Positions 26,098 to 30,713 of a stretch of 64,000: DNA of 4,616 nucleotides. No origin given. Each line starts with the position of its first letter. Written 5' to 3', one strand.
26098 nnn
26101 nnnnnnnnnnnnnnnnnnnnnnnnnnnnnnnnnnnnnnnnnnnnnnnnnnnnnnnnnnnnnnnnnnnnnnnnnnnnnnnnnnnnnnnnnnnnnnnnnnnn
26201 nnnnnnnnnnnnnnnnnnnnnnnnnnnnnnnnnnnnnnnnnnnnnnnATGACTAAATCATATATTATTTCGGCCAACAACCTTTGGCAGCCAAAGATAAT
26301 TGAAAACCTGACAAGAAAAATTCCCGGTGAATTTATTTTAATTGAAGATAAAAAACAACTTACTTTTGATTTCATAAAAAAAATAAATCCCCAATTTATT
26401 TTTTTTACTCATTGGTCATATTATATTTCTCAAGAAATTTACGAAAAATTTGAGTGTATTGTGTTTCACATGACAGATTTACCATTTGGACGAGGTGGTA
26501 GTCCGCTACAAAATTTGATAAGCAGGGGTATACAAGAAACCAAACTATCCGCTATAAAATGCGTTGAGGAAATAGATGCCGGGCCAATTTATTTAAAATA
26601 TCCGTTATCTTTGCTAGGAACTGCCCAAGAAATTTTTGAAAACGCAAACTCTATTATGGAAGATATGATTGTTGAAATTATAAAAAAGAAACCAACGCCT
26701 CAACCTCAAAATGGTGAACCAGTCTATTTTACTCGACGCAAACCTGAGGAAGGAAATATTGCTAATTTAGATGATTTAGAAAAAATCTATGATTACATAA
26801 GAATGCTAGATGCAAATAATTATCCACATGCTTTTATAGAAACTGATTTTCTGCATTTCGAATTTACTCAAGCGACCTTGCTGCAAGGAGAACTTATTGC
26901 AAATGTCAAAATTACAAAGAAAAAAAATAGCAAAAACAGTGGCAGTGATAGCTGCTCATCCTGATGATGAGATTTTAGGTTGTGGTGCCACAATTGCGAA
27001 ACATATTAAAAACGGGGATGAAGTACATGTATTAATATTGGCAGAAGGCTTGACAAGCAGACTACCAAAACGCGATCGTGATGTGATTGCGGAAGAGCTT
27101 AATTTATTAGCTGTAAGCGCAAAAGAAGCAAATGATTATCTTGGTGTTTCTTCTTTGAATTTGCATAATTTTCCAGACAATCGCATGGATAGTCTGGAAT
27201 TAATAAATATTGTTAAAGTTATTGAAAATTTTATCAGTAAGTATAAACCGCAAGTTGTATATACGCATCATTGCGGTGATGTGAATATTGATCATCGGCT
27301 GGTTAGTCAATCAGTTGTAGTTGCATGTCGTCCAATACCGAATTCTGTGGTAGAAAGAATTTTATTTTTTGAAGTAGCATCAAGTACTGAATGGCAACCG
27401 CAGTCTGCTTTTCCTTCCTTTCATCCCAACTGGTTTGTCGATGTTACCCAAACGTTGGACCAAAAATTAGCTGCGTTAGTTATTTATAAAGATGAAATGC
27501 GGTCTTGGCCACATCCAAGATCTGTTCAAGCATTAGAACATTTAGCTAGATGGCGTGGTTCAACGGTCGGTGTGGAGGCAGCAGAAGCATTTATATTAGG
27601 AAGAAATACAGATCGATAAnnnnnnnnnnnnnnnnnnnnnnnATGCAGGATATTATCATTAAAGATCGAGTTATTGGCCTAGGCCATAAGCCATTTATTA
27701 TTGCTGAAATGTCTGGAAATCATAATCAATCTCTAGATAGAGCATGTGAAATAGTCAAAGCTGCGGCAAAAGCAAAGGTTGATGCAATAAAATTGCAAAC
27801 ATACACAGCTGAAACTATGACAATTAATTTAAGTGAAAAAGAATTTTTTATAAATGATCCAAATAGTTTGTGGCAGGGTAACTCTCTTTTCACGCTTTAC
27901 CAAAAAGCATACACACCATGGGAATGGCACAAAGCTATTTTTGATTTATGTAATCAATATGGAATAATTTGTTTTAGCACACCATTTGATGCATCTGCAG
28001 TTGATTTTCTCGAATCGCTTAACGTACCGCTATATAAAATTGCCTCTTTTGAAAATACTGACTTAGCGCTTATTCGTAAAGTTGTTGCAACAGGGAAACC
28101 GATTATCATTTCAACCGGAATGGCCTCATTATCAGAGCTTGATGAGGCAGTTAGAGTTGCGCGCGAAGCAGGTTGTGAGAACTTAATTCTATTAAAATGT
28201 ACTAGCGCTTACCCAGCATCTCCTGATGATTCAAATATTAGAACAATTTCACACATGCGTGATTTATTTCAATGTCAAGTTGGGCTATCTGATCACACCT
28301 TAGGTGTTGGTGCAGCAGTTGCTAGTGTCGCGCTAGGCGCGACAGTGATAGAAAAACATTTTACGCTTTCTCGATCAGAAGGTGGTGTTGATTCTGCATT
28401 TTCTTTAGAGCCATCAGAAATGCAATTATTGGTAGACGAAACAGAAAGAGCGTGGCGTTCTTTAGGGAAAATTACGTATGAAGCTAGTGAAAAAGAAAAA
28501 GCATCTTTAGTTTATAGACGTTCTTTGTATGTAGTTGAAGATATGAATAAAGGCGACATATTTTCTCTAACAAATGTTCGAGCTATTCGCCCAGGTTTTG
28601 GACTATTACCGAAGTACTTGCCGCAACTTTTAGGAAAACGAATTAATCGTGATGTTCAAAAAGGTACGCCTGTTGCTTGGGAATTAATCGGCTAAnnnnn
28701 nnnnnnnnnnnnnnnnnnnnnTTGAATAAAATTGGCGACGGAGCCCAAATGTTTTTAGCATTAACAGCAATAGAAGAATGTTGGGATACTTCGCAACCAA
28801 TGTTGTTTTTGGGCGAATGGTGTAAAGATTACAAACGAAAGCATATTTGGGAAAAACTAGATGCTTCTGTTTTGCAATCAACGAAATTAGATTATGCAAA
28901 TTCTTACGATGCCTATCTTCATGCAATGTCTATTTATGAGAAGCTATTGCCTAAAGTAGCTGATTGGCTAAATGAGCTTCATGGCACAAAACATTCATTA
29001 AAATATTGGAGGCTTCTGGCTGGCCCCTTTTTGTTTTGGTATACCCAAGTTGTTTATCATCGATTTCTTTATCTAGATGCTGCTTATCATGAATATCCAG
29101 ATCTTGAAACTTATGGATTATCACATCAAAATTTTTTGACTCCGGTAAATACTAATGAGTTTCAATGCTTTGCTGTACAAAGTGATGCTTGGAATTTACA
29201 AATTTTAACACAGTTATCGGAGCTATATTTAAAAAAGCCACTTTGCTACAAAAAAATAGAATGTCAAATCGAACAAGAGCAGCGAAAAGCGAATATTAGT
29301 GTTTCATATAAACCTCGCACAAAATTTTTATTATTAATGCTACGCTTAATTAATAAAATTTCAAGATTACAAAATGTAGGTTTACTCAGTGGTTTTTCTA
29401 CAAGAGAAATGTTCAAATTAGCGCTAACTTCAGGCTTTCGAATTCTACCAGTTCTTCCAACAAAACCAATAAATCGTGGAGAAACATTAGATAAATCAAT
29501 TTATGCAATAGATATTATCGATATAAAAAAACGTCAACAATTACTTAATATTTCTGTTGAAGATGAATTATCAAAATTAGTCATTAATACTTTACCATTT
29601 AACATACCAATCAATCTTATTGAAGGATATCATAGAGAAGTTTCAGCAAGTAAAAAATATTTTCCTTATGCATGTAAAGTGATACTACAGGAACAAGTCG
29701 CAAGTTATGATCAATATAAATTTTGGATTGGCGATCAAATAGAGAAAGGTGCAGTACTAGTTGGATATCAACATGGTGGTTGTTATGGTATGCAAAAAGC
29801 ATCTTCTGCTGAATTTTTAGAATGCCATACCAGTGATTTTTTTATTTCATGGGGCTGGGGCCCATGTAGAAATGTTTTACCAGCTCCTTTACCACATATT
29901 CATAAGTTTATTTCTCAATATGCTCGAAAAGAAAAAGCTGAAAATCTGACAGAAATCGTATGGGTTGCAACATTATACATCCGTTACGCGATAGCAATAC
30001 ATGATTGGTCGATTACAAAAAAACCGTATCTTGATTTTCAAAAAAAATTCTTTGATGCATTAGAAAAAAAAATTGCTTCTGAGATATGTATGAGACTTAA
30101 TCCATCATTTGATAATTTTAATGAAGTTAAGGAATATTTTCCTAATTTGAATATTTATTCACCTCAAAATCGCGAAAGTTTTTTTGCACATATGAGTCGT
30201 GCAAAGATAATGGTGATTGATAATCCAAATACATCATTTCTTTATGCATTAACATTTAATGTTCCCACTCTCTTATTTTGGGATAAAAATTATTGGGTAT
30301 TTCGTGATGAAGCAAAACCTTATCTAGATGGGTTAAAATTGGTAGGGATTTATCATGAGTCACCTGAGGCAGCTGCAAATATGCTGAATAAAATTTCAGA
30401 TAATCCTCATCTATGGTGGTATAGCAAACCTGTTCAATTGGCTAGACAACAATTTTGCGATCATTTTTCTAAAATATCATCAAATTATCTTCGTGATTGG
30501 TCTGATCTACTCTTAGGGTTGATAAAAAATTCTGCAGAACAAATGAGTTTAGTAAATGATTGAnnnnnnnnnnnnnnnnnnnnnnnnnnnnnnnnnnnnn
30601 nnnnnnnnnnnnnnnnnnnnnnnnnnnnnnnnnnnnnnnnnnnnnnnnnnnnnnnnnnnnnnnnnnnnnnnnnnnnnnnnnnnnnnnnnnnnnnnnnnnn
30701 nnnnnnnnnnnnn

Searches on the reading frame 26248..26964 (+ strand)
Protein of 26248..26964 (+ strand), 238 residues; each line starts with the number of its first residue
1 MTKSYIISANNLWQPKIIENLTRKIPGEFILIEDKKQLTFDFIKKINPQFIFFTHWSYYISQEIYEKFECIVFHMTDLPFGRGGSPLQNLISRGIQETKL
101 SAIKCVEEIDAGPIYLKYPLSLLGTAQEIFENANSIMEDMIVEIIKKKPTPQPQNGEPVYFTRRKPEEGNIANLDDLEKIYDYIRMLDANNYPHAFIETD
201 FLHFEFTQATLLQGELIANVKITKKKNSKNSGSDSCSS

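Call 10: search_protein_families(library=ncbifam, proteins=[window:26248-26964:+], max_evalue=0.00001)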
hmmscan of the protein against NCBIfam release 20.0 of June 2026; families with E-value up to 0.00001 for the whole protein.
window:26248-26964:+ (238 aa): 3 families
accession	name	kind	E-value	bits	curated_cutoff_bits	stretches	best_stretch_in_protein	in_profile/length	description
NF005414.0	PRK06988.1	equivalog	4.2e-12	45.7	316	1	37-217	67-255/311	formyltransferase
NF005998.1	PRK08125.1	equivalog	7.3e-12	44.5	777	1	37-200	65-236/649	bifunctional UDP-4-amino-4-deoxy-L-arabinose formyltransferase/UDP-glucuronic acid oxidase ArnA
TIGR00460.1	fmt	equivalog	6.8e-09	35.3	201.5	1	38-222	70-261/315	methionyl-tRNA formyltransferase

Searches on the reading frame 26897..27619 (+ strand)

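Call 10: search_protein_families(library=ncbifam, proteins=[window:26897-27619:+], max_evalue=0.00001)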
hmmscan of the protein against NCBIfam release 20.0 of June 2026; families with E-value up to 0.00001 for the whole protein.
window:26897-27619:+ (240 aa): 2 families
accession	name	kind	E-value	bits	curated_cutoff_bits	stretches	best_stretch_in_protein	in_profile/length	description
TIGR04001.1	thiol_BshB1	equivalog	4.6e-18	65.8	182.5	1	16-235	5-221/226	bacillithiol biosynthesis deacetylase BshB1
TIGR04000.1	thiol_BshB2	equivalog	1.4e-11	44.4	195.25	1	14-197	2-181/217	bacillithiol biosynthesis deacetylase BshB2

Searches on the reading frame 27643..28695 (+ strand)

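Call 10: search_protein_families(library=ncbifam, proteins=[window:27643-28695:+], max_evalue=0.00001)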
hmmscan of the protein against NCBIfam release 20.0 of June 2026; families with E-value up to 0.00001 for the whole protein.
window:27643-28695:+ (350 aa): 2 families
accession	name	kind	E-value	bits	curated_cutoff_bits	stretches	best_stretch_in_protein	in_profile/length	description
TIGR03586.1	PseI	equivalog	8.9e-150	498.4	340.25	1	16-344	1-327/327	pseudaminic acid synthase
TIGR03569.1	NeuB_NnaB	equivalog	5.8e-88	295.1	399.65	1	17-342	1-327/329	N-acetylneuraminate synthase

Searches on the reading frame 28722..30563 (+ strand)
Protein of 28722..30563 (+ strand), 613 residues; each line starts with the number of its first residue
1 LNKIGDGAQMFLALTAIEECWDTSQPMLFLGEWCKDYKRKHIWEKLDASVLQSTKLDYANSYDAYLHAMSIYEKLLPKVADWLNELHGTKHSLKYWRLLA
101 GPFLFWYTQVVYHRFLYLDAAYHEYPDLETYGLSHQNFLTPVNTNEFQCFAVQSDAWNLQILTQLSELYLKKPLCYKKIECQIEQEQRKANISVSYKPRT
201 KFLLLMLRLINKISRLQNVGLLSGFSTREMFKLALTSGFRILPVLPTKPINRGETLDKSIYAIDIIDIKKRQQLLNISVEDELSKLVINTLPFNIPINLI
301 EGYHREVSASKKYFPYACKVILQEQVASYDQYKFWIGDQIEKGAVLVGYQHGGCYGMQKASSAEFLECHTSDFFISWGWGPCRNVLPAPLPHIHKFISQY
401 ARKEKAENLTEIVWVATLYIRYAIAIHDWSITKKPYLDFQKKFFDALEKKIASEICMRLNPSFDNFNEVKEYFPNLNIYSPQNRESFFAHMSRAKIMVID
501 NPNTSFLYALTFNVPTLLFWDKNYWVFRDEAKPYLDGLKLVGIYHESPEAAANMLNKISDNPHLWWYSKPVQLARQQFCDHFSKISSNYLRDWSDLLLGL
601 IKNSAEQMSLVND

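Call 10: search_protein_families(library=ncbifam, proteins=[window:28722-30563:+], max_evalue=0.00001)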
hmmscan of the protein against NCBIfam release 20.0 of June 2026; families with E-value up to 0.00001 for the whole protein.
window:28722-30563:+ (613 aa): 1 family
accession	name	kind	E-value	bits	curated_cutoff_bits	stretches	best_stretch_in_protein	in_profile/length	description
TIGR04331.1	o_ant_LIC12162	subfamily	1.6e-113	380.5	225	1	12-597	1-585/585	LIC12162 family transferase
